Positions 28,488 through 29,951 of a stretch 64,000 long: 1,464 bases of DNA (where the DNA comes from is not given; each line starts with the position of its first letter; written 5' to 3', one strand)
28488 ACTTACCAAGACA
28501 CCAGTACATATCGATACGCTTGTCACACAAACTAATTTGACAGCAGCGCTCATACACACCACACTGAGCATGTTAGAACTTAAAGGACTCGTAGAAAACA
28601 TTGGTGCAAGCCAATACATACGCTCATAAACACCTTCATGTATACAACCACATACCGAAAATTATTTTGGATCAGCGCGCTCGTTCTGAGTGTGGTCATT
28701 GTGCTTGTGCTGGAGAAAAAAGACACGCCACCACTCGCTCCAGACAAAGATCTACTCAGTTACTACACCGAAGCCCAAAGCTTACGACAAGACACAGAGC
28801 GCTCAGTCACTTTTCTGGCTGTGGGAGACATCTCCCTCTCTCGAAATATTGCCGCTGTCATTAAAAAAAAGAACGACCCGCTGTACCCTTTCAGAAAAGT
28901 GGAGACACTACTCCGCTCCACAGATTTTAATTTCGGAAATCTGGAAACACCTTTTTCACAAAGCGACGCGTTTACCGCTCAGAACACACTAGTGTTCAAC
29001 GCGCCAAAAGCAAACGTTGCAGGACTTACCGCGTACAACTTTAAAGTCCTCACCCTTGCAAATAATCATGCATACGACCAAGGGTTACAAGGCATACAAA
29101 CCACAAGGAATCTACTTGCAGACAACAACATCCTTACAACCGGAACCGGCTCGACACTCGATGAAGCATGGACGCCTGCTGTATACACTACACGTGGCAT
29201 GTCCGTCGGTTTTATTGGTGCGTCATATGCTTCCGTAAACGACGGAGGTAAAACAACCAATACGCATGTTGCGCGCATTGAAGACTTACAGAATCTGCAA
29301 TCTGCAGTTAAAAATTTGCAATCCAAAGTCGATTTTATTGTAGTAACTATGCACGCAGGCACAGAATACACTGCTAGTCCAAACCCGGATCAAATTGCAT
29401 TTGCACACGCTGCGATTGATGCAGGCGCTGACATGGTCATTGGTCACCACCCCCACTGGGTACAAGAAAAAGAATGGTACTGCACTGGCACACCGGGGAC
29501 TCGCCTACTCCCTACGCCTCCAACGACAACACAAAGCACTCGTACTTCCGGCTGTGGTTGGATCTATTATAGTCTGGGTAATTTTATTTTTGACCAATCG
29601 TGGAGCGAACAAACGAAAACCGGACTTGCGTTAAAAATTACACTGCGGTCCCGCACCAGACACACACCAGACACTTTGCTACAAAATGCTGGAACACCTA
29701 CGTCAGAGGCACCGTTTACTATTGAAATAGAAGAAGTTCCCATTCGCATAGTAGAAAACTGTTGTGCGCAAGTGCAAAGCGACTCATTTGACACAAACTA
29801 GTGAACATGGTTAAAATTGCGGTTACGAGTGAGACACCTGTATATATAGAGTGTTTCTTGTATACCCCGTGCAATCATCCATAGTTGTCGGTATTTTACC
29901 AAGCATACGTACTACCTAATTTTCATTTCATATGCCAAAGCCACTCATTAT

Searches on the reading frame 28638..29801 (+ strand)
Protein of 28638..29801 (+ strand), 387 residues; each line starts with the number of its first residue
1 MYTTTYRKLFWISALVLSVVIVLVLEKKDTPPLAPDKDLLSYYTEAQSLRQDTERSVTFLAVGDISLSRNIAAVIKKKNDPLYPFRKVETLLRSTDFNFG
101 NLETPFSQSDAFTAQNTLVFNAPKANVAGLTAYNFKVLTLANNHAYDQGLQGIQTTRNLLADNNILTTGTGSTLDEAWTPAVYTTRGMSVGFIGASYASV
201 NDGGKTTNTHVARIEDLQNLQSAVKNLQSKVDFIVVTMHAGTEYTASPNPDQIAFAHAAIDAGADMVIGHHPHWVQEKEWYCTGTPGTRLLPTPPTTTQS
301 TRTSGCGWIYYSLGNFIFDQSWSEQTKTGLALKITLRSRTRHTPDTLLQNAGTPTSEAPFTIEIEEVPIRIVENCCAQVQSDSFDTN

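Call 74: search_protein_families(library=pfam, proteins=[window:28638-29801:+], max_evalue=0.0001)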
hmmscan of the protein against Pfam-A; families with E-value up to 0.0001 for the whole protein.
window:28638-29801:+ (387 aa): 1 family
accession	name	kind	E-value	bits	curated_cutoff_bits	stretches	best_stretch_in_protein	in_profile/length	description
PF09587.15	PGA_cap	-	1.2e-67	228.6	27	1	58-320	1-255/255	Bacterial capsule synthesis protein PGA_cap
